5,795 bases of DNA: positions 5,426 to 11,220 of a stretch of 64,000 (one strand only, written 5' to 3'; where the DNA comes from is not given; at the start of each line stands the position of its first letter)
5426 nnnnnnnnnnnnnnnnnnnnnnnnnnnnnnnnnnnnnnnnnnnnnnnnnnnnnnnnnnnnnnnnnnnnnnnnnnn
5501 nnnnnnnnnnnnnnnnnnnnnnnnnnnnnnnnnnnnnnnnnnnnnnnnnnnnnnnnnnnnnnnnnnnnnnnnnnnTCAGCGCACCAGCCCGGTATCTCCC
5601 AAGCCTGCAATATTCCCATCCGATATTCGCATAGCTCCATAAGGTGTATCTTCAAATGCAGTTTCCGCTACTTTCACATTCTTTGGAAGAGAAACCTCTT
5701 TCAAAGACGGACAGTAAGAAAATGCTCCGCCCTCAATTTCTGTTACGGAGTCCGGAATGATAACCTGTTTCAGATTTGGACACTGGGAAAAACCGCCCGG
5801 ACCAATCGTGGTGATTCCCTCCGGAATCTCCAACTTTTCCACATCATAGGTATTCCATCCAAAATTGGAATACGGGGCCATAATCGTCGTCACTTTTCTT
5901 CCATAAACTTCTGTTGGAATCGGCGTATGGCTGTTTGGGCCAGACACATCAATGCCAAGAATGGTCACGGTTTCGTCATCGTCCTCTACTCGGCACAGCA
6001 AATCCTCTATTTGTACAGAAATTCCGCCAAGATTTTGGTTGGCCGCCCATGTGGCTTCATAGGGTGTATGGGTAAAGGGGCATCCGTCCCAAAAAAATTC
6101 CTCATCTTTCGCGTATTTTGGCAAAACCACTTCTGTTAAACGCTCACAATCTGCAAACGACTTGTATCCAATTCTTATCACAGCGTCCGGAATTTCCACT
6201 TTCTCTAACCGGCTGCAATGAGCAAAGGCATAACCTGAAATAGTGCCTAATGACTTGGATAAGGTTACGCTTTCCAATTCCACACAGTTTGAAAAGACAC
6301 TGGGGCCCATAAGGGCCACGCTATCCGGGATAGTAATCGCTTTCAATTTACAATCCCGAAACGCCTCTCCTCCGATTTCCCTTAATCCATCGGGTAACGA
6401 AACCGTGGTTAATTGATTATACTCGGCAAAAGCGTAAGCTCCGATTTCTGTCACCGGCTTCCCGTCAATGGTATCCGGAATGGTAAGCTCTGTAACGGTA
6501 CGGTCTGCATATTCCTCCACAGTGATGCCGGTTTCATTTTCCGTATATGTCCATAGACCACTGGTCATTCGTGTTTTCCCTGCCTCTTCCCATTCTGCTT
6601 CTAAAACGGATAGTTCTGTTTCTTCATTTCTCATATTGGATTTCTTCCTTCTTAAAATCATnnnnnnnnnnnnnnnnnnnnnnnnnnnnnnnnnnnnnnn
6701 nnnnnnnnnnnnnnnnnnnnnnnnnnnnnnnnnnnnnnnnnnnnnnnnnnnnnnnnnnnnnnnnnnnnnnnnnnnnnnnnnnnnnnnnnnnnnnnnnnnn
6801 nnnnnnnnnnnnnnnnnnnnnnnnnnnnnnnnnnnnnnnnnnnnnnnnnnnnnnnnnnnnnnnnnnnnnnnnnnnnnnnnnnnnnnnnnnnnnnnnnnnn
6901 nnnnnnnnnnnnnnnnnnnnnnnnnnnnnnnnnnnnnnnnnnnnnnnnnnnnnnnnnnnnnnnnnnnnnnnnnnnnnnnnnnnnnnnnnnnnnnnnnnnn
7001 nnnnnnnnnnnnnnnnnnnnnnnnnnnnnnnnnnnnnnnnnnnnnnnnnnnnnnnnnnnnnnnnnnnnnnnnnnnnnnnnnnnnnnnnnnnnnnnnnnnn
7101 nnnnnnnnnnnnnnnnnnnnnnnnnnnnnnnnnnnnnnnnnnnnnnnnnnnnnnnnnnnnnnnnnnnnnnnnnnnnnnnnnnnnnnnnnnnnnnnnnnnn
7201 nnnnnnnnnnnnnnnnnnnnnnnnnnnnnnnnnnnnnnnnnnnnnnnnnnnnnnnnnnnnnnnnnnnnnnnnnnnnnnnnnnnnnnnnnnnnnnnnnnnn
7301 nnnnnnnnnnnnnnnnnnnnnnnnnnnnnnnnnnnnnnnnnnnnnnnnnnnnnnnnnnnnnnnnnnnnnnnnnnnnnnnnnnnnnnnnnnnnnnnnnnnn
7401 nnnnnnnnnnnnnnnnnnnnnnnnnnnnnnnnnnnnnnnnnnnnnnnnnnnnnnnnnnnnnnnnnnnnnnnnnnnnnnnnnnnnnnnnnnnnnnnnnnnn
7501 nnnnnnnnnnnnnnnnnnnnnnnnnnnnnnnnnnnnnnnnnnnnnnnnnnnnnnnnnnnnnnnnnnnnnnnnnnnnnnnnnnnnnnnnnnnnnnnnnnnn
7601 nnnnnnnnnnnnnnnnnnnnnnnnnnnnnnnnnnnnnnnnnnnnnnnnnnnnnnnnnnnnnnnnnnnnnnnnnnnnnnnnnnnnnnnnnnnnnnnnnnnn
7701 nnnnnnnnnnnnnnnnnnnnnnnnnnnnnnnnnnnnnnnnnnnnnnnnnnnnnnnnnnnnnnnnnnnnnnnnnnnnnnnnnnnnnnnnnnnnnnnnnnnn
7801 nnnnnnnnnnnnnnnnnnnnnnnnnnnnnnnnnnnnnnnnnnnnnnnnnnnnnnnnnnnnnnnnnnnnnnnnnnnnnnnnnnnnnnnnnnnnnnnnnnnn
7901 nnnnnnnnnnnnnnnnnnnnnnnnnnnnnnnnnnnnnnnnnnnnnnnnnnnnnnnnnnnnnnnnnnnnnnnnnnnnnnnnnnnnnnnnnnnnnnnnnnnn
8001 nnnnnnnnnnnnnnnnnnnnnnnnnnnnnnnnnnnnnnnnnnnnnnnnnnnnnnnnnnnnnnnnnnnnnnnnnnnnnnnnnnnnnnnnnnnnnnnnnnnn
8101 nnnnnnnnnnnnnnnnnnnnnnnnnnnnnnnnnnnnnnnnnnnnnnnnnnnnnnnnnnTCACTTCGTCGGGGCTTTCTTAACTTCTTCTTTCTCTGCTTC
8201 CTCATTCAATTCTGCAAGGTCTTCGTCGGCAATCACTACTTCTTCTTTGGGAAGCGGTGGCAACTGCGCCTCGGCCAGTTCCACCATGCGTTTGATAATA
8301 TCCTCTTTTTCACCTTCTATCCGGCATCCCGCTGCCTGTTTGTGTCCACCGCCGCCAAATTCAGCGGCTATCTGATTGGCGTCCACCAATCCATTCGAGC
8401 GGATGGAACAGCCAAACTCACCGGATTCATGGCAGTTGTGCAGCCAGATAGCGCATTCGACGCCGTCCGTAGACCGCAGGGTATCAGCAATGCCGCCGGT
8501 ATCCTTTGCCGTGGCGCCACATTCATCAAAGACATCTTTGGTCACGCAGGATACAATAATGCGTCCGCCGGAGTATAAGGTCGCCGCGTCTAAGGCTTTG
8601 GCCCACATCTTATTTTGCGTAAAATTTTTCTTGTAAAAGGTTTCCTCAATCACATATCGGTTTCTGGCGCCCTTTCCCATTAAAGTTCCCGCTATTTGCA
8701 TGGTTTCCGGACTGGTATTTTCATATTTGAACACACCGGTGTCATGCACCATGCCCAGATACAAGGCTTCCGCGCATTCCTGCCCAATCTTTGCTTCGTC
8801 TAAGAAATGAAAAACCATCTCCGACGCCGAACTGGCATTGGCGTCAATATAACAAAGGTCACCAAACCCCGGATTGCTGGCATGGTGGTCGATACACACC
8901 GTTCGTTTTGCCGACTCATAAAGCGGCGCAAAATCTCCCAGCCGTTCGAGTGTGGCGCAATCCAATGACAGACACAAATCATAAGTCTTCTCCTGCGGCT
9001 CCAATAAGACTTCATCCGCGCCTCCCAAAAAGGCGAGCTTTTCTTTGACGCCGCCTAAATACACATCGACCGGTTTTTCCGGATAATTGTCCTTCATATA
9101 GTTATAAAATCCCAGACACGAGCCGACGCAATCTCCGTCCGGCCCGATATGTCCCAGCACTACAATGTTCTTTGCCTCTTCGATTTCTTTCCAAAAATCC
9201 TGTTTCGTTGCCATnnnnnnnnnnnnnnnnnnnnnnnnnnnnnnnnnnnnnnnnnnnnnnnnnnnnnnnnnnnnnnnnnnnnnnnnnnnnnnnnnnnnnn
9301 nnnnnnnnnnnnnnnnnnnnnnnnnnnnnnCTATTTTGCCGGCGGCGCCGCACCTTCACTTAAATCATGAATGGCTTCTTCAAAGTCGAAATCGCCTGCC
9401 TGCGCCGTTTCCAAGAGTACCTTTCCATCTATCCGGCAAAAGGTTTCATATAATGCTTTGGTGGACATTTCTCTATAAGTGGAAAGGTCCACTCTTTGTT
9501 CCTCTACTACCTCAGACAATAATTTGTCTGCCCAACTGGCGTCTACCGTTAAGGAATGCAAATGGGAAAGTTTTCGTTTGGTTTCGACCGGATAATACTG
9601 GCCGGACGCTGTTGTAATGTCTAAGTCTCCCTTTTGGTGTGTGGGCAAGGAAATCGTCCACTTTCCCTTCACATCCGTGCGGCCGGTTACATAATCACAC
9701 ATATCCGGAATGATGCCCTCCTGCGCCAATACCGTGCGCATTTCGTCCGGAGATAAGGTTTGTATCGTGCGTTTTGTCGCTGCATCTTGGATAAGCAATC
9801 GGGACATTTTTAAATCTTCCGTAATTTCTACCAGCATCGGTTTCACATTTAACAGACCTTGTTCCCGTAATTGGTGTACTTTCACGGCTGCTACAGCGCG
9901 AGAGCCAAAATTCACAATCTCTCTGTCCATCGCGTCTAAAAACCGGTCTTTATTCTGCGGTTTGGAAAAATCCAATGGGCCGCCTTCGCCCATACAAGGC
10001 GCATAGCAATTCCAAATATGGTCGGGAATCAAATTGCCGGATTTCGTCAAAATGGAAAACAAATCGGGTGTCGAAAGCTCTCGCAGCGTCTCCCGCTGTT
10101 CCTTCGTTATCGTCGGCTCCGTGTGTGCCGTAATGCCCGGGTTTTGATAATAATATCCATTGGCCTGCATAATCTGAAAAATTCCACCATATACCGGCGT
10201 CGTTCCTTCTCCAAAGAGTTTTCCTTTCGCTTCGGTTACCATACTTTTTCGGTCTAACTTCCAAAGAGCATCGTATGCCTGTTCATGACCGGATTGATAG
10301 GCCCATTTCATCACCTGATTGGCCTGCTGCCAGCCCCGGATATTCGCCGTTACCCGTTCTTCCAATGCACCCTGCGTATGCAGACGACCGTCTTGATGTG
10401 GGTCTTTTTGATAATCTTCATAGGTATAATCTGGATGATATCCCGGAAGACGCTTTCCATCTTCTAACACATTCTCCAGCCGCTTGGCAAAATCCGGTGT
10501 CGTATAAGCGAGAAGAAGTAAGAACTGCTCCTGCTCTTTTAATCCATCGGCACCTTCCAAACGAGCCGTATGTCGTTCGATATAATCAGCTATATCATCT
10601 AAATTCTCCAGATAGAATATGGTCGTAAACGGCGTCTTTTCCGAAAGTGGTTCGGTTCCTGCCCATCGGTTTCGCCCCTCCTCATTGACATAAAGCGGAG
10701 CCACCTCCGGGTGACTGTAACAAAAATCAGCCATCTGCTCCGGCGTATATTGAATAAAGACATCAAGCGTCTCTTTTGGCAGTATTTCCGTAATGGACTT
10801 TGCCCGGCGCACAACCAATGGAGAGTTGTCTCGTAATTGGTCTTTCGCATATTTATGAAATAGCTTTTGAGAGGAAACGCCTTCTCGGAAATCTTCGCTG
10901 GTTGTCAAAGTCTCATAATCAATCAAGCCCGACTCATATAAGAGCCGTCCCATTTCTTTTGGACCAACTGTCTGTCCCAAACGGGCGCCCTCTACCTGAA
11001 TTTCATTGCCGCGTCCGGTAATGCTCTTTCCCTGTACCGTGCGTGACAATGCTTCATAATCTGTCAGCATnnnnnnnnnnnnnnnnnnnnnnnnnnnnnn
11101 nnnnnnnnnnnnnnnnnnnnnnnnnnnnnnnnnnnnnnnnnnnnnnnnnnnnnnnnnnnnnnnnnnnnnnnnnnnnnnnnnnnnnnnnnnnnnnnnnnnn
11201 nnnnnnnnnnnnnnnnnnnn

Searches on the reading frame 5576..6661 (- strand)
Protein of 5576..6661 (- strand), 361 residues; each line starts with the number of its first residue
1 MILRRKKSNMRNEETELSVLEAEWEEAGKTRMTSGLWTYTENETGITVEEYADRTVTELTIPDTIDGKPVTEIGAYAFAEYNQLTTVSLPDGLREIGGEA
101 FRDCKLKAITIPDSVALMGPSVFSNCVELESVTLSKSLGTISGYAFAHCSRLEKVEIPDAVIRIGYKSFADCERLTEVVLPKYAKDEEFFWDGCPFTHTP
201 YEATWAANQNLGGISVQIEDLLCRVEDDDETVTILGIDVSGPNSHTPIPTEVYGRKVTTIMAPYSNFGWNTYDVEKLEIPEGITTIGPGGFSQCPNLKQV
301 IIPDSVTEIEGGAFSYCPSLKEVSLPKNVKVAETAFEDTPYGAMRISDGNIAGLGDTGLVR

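Call 6: search_protein_families(library=pfam, proteins=[window:5576-6661:-], max_evalue=0.01)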
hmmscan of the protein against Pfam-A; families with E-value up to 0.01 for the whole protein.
window:5576-6661:- (361 aa): 2 families
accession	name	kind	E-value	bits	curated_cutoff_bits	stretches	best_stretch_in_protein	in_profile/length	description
PF13306.12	LRR_5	-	2.2e-46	157.3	27.7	2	70-175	22-126/127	BspA type Leucine rich repeat region (6 copies)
PF13855.12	LRR_8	-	7.9e-06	26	27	0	283-328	13-59/61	Leucine rich repeat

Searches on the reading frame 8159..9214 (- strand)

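Call 6: search_protein_families(library=pfam, proteins=[window:8159-9214:-], max_evalue=0.01)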
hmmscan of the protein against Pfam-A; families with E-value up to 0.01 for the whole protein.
window:8159-9214:- (351 aa): 2 families
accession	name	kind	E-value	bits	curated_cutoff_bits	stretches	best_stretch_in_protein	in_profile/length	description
PF01368.27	DHH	-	3e-20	73.2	28.1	1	16-155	1-125/125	DHH family, N-terminal domain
PF02272.25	DHHA1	-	2.2e-12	47.7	25.9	1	220-312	5-98/102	DHHA1 domain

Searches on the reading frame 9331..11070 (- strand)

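Call 6: search_protein_families(library=pfam, proteins=[window:9331-11070:-], max_evalue=0.01)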
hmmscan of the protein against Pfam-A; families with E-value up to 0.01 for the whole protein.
window:9331-11070:- (579 aa): 1 family
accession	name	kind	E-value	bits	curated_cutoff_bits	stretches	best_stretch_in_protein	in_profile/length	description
PF11695.14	DUF3291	-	0.0064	16.6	23.5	0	192-266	19-86/139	Domain of unknown function (DUF3291)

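Call 54: search_protein_families(library=ncbifam, proteins=[window:9331-11070:-], max_evalue=0.1)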
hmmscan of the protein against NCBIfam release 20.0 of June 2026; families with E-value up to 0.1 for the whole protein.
window:9331-11070:- (579 aa): 0 families
